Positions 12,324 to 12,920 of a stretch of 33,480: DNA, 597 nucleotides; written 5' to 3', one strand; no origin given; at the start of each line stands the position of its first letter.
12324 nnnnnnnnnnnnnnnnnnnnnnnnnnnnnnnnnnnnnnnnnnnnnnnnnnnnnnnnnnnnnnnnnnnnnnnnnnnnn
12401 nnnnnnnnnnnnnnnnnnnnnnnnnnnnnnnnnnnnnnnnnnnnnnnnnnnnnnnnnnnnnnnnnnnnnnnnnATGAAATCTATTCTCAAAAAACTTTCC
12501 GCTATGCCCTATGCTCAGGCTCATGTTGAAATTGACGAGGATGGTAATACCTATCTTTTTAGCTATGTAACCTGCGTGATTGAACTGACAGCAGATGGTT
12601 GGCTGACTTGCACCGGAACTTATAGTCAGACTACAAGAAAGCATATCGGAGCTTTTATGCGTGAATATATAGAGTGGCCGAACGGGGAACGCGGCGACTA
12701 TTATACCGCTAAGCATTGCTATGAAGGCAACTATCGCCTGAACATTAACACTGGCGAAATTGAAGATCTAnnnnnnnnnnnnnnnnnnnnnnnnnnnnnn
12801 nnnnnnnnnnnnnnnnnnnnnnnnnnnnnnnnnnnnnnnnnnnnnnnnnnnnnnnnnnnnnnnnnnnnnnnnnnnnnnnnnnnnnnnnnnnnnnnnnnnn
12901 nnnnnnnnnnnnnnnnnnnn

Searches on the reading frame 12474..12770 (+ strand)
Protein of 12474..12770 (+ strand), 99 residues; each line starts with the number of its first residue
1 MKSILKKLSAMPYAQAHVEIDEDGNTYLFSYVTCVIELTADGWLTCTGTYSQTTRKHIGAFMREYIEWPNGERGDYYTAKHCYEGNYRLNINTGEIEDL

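Call 14: search_protein_families(library=pfam, max_evalue=0.01, proteins=[window:12474-12770:+])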
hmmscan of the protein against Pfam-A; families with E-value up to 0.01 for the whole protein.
window:12474-12770:+ (99 aa): 0 families

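Call 40: search_dna_similar(query=window:12474-12770:+, collection=phages, mode=protein, max_rows=12, max_evalue=0.001)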
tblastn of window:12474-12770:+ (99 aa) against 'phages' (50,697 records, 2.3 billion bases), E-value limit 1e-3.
Records with a match: 8; places in all: 8; records where one place covers at least 80% of the query: 0.
Best place of each record, by identity: <60% 8.
By first word of the organism name: Staphylococcus 7; Bacteriophage 1.
By host as written in the record: Staphylococcus sp. 2; Homo sapiens 2; - 1; Staphylococcus epidermidis F12 1; Staphylococcus epidermidis PJI isolate 1 1; Staphylococcus epidermidis PJI isolate 9 1.
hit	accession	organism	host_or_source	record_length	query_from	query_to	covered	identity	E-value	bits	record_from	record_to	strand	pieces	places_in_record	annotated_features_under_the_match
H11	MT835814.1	Bacteriophage sp.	human fecal samples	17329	6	84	80%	41.2%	1e-8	56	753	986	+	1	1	record has no annotation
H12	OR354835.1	Staphylococcus phage S-CoN_Ph12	Staphylococcus sp.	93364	13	64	53%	44.2%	2e-5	47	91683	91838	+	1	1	hypothetical protein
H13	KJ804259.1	Staphylococcus phage 6ec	Homo sapiens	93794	13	64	53%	44.2%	2e-5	47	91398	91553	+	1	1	hypothetical protein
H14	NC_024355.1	Staphylococcus phage 6ec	Homo sapiens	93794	13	64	53%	44.2%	2e-5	47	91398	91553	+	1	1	hypothetical protein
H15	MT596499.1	Staphylococcus phage vB_SepS_BE02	Staphylococcus epidermidis F12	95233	13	64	53%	44.2%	2e-5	47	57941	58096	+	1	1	hypothetical protein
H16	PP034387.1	Staphylococcus phage CF1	Staphylococcus epidermidis PJI isolate 1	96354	13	64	53%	44.2%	2e-5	47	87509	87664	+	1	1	hypothetical protein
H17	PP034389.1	Staphylococcus phage CF9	Staphylococcus epidermidis PJI isolate 9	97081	13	64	53%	44.2%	3e-5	46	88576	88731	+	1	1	hypothetical protein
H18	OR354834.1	Staphylococcus phage S-CoN_Ph11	Staphylococcus sp.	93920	13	64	53%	44.2%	1e-4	44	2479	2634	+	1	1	hypothetical protein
